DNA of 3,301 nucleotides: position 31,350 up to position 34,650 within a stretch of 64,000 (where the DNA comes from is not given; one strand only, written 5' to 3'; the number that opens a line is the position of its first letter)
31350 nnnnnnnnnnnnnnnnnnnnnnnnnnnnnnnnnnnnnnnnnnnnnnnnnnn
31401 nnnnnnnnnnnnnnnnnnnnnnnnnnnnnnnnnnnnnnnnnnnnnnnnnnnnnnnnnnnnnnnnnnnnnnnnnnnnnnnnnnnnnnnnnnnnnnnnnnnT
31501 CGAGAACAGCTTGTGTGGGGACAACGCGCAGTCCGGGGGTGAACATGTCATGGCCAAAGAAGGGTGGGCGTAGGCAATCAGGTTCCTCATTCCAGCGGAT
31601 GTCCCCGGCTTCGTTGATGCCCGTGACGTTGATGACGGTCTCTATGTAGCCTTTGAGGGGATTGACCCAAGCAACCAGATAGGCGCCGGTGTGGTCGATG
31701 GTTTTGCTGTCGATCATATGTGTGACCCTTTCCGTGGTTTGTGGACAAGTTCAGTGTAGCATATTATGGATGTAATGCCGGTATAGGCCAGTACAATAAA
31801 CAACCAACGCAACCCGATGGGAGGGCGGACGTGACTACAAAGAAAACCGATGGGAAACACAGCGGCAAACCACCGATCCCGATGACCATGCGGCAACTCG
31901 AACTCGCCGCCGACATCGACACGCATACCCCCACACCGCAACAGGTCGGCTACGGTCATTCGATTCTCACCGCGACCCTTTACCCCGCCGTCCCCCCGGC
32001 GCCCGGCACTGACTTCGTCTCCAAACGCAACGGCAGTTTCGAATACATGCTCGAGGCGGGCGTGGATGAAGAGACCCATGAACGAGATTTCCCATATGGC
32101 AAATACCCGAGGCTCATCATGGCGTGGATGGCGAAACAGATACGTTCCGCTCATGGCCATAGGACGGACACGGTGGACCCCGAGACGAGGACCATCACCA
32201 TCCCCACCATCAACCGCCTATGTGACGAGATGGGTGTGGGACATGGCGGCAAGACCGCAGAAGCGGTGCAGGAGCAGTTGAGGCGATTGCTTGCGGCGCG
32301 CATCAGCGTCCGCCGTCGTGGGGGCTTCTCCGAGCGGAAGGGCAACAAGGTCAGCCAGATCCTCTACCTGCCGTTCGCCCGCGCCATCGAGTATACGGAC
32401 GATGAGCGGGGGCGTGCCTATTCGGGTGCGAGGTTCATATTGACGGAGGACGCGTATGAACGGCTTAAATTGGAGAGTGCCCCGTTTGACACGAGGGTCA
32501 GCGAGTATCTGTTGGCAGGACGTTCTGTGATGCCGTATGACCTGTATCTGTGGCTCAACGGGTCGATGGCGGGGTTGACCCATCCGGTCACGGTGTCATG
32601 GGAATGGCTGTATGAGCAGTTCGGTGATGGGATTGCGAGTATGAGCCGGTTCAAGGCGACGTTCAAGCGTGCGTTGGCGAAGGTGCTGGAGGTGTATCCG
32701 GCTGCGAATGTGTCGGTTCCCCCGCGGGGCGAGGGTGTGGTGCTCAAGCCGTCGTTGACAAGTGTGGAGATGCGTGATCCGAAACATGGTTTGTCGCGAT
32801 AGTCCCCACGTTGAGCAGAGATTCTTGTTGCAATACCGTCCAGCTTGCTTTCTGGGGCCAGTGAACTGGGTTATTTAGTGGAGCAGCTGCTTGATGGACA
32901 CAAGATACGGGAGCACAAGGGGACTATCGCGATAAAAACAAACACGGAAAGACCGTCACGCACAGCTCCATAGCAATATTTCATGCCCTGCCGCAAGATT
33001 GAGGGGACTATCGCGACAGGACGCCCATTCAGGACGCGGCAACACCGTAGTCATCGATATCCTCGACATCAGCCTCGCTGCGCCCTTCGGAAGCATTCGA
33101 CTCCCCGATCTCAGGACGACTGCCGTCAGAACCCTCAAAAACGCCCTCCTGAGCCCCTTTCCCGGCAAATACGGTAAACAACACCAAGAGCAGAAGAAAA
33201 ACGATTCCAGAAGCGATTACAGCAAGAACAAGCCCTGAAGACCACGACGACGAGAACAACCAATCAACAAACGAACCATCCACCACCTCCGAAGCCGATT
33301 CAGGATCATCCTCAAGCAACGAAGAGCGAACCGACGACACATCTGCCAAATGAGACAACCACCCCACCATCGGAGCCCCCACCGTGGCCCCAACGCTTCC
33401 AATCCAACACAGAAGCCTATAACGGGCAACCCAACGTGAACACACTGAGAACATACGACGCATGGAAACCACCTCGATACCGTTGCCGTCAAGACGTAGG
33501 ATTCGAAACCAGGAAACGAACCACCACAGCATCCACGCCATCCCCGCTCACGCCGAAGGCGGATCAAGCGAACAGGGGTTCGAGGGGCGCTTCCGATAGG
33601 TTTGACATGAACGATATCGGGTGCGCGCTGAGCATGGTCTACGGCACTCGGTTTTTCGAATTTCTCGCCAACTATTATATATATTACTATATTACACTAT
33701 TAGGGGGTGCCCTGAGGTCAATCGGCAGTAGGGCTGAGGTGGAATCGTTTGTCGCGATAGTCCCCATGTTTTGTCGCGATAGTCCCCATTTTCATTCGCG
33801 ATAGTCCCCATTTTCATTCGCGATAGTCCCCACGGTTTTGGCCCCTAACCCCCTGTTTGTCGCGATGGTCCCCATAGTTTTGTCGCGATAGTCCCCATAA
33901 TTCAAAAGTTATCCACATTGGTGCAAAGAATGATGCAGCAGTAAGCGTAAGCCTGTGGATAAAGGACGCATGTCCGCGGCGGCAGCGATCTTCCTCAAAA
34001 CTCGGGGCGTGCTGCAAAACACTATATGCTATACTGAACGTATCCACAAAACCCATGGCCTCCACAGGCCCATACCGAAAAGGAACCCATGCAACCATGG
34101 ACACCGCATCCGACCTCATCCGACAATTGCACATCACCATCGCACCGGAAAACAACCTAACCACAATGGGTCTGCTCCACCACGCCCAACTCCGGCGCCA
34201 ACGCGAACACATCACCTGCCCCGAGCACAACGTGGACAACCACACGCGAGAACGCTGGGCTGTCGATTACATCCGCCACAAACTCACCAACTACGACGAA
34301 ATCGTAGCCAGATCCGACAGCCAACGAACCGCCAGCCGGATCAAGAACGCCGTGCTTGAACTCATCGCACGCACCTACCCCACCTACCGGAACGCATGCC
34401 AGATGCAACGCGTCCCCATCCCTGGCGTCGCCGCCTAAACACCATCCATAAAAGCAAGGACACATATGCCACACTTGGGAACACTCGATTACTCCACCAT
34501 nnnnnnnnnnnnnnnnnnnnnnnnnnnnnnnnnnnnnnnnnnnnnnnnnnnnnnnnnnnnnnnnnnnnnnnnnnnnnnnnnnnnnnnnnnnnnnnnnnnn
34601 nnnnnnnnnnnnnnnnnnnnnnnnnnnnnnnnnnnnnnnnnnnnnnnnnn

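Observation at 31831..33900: Replication-origin architecture: Rep-like gene, inverted iteron pair, AT-rich tract, and six tandem 20-bp iterons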

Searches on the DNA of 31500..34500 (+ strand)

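Call 10: search_dna_similar(query=window:31500-34500:+, collection=plasmids, mode=near)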
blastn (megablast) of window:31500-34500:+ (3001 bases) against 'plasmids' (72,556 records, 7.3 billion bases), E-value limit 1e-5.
No match.

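Call 11: search_dna_similar(query=window:31500-34500:+, collection=phages, mode=near)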
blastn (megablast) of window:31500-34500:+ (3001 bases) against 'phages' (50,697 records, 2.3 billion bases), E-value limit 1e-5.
No match.
